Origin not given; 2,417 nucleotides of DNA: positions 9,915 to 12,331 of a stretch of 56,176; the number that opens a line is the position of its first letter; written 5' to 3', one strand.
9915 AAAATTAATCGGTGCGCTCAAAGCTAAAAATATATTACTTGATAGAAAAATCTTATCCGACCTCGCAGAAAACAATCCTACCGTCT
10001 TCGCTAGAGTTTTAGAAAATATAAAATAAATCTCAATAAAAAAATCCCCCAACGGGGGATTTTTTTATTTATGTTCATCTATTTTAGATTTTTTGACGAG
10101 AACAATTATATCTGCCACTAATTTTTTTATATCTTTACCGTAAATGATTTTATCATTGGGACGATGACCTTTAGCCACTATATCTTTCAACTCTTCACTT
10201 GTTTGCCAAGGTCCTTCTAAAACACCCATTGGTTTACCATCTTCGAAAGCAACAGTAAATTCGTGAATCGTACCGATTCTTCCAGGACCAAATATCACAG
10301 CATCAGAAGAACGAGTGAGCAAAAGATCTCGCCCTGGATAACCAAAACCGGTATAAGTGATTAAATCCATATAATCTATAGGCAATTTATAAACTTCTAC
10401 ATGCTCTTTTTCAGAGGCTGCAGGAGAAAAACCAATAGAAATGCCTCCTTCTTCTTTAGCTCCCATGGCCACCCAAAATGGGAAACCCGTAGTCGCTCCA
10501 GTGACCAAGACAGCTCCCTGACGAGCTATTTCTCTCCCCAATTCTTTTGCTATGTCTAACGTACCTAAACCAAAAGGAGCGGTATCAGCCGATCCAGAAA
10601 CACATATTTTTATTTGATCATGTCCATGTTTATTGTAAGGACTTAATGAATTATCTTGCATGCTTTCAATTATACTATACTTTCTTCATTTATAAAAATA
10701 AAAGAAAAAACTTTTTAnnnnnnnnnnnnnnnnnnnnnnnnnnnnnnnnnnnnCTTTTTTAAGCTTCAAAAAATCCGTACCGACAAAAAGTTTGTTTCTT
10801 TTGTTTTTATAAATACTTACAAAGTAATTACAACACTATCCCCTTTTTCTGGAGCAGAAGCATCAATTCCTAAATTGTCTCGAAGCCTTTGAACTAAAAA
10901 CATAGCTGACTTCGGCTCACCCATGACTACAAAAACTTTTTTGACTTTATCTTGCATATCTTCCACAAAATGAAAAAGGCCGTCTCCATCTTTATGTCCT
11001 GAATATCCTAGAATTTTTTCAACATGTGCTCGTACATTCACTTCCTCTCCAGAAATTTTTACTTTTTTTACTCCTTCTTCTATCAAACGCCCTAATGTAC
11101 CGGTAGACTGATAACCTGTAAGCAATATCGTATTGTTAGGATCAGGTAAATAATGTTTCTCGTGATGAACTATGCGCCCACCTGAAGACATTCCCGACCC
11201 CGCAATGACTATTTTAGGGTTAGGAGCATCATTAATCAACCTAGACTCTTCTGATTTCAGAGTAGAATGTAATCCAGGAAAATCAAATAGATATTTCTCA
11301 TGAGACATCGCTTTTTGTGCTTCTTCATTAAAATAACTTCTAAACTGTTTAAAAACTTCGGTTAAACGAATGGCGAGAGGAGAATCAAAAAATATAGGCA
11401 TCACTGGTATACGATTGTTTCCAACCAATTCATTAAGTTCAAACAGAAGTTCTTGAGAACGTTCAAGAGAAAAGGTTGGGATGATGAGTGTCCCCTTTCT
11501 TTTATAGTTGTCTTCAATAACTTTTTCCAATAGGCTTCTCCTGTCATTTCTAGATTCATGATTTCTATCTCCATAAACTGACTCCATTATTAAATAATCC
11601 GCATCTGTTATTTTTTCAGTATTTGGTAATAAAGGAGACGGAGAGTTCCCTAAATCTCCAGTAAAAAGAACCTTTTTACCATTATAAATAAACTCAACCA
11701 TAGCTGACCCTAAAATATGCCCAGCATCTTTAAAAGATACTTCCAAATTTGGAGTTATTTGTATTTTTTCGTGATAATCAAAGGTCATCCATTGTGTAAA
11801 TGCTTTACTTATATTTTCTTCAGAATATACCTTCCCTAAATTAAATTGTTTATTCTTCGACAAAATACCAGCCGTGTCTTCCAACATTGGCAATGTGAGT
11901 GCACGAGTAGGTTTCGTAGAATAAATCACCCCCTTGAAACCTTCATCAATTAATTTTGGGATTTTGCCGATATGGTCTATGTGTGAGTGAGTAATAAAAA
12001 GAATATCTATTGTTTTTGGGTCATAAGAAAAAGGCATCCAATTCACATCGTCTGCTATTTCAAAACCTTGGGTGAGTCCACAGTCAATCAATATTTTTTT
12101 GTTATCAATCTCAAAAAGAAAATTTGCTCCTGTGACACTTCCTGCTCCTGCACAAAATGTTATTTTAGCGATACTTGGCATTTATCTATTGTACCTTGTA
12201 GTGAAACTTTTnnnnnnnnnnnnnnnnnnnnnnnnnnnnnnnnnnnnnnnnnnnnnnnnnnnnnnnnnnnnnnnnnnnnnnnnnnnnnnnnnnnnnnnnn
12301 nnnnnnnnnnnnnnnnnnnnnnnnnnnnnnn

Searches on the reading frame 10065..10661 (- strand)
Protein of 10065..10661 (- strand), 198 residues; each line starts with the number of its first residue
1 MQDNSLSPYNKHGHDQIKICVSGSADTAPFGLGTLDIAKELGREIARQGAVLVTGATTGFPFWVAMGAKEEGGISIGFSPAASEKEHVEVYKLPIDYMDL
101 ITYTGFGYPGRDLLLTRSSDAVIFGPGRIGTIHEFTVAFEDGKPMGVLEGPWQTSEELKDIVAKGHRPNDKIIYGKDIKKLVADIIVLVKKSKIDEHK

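Call 51: search_protein_families(library=pfam, proteins=[window:10065-10661:-], max_evalue=0.001)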
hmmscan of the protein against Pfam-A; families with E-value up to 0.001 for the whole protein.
window:10065-10661:- (198 aa): 1 family
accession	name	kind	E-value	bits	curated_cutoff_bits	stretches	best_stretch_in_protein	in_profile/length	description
PF18306.6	LDcluster4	-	3.3e-32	111.6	26.3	1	17-181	2-150/151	SLOG cluster4 family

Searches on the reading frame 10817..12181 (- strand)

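Call 51: search_protein_families(library=pfam, proteins=[window:10817-12181:-], max_evalue=0.001)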
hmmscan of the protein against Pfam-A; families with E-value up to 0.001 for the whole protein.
window:10817-12181:- (454 aa): 5 families
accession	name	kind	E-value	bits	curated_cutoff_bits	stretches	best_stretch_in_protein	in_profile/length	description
PF10996.14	Beta-Casp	-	1.3e-36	126.2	27.7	1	243-366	2-119/120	Beta-Casp domain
PF00753.33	Lactamase_B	-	2.8e-15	57.2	22.7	1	21-102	9-88/196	Metallo-beta-lactamase superfamily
PF07521.17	RMMBL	-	6.3e-12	45.7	21.6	1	381-444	2-63/63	Zn-dependent metallo-hydrolase RNA specificity domain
PF16661.11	Lactamase_B_6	-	9.8e-12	45.1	27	1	22-176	1-161/193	Metallo-beta-lactamase superfamily domain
PF12706.13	Lactamase_B_2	-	2.3e-09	37.6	27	1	29-207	2-171/200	Beta-lactamase superfamily domain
